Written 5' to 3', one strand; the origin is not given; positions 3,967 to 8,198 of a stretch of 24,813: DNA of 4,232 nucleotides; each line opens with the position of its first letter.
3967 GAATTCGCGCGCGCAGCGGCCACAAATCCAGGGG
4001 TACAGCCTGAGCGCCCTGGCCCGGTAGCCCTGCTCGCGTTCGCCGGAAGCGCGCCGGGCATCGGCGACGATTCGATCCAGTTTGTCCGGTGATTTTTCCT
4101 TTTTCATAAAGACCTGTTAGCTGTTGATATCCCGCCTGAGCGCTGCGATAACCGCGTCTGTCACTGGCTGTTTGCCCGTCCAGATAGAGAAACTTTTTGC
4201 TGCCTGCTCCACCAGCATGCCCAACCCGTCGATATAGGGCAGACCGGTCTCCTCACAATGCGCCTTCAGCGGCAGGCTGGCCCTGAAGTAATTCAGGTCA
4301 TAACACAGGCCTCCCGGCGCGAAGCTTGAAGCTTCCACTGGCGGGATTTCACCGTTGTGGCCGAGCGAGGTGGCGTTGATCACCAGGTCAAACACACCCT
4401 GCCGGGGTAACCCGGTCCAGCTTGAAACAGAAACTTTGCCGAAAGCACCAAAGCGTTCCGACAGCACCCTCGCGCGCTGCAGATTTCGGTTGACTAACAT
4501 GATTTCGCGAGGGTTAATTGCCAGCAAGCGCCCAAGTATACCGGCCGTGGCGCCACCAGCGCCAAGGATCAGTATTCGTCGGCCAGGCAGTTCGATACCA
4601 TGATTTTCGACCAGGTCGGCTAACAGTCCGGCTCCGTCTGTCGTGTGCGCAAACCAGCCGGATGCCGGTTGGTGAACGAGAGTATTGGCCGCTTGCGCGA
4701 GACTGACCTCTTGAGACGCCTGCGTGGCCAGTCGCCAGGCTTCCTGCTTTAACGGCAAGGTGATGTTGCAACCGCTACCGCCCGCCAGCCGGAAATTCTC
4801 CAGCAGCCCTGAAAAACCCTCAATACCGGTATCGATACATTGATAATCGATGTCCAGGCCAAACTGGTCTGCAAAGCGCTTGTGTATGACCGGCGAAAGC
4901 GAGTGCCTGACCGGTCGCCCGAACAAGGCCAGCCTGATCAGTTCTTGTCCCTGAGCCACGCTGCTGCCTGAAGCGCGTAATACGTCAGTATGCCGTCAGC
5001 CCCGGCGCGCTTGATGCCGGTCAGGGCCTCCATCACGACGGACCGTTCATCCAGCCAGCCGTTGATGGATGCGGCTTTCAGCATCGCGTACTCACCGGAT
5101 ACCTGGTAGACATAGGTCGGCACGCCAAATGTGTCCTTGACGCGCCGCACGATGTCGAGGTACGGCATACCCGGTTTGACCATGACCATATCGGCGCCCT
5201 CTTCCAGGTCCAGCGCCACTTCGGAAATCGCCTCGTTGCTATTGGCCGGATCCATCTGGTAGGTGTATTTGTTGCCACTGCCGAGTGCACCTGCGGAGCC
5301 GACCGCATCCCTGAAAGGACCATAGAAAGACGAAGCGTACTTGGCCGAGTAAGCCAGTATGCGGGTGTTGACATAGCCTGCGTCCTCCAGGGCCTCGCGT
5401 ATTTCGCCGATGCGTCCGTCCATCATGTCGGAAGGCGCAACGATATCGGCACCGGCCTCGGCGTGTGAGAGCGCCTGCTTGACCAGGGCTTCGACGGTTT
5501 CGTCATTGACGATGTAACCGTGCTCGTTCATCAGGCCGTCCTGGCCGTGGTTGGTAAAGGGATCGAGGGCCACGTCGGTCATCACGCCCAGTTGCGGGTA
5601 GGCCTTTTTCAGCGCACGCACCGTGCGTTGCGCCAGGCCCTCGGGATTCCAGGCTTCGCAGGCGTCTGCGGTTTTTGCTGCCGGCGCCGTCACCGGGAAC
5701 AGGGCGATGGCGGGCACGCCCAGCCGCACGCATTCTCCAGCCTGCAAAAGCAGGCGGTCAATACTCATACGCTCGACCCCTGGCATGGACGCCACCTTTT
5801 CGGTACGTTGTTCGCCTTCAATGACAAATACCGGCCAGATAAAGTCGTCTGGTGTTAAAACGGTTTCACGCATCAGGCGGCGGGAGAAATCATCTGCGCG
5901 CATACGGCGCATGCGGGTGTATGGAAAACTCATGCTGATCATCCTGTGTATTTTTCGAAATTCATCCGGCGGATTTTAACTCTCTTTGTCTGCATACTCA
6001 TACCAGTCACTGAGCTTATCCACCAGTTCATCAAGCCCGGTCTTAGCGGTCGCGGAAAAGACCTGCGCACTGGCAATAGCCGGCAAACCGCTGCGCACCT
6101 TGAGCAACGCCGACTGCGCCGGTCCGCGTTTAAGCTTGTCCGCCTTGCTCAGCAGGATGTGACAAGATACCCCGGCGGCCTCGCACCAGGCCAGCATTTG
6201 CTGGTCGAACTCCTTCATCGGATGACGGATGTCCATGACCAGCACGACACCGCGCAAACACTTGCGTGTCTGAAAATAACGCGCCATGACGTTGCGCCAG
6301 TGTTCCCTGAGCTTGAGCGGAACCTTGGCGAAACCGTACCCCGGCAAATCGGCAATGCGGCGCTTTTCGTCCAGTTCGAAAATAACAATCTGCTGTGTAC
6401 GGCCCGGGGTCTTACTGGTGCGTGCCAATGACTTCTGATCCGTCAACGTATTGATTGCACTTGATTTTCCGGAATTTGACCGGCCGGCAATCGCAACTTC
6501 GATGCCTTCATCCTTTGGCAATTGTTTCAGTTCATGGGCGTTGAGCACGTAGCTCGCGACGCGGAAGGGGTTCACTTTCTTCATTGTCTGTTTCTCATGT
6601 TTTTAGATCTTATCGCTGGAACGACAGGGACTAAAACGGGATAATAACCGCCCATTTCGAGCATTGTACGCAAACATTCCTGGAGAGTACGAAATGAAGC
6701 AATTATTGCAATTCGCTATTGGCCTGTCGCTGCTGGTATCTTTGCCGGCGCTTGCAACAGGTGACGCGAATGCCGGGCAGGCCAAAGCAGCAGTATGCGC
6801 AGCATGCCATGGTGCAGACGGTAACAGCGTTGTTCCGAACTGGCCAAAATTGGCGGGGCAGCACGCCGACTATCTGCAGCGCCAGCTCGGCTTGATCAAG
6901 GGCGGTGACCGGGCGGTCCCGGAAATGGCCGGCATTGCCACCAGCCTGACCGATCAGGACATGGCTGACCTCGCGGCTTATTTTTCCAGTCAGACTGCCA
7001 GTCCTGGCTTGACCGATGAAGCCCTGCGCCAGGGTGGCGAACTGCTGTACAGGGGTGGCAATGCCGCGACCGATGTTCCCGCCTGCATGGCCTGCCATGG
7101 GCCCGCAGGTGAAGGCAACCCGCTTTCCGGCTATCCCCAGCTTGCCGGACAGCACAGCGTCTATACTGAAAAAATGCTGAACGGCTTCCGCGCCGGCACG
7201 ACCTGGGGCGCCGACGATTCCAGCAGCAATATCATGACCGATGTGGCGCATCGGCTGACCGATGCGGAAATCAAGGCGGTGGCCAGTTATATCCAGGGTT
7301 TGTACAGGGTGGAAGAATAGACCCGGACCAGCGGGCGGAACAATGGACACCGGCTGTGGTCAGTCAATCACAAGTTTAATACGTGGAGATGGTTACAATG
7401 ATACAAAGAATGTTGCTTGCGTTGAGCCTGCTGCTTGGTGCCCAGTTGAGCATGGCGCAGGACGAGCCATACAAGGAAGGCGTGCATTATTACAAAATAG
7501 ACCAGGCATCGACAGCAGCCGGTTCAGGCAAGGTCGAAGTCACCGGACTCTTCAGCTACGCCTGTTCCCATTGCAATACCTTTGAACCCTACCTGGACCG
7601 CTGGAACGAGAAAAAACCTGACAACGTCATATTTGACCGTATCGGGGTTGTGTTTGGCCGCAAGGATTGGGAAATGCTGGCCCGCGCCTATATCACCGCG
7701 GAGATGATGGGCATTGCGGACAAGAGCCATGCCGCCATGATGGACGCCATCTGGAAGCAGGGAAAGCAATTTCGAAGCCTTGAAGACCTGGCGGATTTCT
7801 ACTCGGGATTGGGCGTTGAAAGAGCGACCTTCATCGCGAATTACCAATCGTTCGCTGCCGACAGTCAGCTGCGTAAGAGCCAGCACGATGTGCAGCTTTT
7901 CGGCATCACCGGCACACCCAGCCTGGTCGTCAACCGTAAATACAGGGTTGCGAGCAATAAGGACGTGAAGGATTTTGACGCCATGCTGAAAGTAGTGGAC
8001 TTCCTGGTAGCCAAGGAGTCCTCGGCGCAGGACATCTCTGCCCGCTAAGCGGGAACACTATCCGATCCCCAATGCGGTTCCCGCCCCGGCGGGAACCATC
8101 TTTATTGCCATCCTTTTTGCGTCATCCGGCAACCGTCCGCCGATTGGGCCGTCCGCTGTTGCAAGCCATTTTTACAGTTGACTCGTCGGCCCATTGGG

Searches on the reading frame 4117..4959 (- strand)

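Call 55: search_protein_families(library=pfam, proteins=[window:4117-4959:-], max_evalue=0.00001)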
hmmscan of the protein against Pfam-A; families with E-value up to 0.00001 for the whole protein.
window:4117-4959:- (280 aa): 3 families
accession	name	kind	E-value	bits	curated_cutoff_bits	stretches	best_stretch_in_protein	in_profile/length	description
PF08501.16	Shikimate_dh_N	-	6.7e-19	68.3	27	1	12-94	1-83/83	Shikimate dehydrogenase substrate binding domain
PF18317.6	SDH_C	-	1.3e-11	44.4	25.8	1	245-275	1-31/31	Shikimate 5'-dehydrogenase C-terminal domain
PF01488.26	Shikimate_DH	-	1.5e-06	28.7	24.3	1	123-198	9-84/138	Shikimate / quinate 5-dehydrogenase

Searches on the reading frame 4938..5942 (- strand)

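Call 55: search_protein_families(library=pfam, proteins=[window:4938-5942:-], max_evalue=0.00001)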
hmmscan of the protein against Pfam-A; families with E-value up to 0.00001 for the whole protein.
window:4938-5942:- (334 aa): 1 family
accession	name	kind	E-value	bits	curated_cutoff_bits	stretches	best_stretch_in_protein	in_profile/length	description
PF00490.27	ALAD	-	8e-140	465.9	24.6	1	9-329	2-317/317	Delta-aminolevulinic acid dehydratase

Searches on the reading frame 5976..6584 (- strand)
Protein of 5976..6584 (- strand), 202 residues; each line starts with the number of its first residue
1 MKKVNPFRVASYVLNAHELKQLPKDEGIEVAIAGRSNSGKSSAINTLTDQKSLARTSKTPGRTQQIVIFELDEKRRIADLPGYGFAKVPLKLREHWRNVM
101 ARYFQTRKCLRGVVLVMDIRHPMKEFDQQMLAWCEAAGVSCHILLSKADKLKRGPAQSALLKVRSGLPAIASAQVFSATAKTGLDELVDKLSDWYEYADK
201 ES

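Call 55: search_protein_families(library=pfam, proteins=[window:5976-6584:-], max_evalue=0.00001)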
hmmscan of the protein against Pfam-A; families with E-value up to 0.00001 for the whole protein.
window:5976-6584:- (202 aa): 3 families
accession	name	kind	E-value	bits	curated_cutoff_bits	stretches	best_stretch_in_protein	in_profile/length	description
PF01926.29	MMR_HSR1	-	1.2e-17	64.5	21.9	1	29-146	1-112/113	50S ribosome-binding GTPase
PF03193.22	RsgA_GTPase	-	1.3e-07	32.1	30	0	29-83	108-168/174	RsgA GTPase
PF02421.24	FeoB_N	-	8.9e-06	25.7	27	0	29-189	2-154/156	Ferrous iron transport protein B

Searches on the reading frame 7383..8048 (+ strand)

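Call 55: search_protein_families(library=pfam, proteins=[window:7383-8048:+], max_evalue=0.00001)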
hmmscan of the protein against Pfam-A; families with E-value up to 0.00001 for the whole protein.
window:7383-8048:+ (221 aa): 2 families
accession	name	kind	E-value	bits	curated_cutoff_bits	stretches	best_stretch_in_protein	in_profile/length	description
PF01323.26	DSBA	-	1.4e-14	54.8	25.6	1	58-200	7-188/191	DSBA-like thioredoxin domain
PF13462.12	Thioredoxin_4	-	6.5e-06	26.9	23.2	1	50-203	14-164/165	Thioredoxin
